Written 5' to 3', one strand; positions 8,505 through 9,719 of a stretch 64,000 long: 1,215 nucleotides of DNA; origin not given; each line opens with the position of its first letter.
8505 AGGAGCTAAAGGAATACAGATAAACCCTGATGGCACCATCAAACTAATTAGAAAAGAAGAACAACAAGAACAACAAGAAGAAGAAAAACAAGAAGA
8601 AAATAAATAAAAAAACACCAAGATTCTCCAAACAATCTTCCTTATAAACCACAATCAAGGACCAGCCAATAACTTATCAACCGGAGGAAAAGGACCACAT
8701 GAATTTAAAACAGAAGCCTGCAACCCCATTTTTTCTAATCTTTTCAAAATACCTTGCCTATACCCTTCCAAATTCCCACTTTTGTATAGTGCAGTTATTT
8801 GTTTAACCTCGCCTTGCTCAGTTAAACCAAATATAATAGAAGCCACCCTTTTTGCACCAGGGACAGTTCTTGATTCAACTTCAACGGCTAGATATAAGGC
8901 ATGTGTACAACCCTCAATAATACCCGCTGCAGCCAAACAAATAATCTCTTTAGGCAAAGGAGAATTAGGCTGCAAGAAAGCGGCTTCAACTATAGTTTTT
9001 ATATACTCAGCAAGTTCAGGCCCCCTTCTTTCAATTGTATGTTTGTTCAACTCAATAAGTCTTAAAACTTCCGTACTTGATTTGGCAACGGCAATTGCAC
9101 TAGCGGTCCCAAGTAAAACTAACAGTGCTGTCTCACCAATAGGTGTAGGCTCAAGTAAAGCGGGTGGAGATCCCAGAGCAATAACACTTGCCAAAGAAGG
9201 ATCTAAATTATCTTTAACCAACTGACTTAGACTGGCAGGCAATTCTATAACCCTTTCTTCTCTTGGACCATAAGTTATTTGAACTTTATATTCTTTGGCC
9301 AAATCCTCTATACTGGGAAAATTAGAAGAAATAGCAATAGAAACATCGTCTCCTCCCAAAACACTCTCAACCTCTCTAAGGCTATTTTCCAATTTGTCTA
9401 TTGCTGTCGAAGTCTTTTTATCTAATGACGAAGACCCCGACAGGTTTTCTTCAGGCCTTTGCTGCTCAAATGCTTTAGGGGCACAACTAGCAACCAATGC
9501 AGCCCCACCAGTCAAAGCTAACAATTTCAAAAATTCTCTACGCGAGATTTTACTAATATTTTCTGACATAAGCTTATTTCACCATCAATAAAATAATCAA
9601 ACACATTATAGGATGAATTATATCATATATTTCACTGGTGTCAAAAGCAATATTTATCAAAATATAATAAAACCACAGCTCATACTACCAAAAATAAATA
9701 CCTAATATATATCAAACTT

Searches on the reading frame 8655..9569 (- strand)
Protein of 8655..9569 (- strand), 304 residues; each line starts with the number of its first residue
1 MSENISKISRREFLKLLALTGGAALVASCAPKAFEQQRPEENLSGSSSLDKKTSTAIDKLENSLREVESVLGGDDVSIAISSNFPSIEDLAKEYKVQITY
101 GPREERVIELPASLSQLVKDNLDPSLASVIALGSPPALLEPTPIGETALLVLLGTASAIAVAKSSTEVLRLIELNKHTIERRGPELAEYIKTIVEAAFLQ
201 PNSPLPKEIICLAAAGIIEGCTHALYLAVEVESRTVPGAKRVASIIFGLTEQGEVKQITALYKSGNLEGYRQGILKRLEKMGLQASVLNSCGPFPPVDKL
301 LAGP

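Call 43: search_protein_families(library=pfam, proteins=[window:8655-9569:-], max_evalue=0.01)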
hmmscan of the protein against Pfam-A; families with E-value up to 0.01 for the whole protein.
window:8655-9569:- (304 aa): 1 family
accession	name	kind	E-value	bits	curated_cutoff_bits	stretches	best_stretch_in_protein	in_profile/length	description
PF10518.14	TAT_signal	-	0.0013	19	22.7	1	7-27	1-21/21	TAT (twin-arginine translocation) pathway signal sequence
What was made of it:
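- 8655..9569 (-): Independent fourth RR-lipobox ORF (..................LVASC). PF10518 TAT_signal E 0.0013, 19.0 bits, below Pfam's 22.7 cutoff (call 43).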
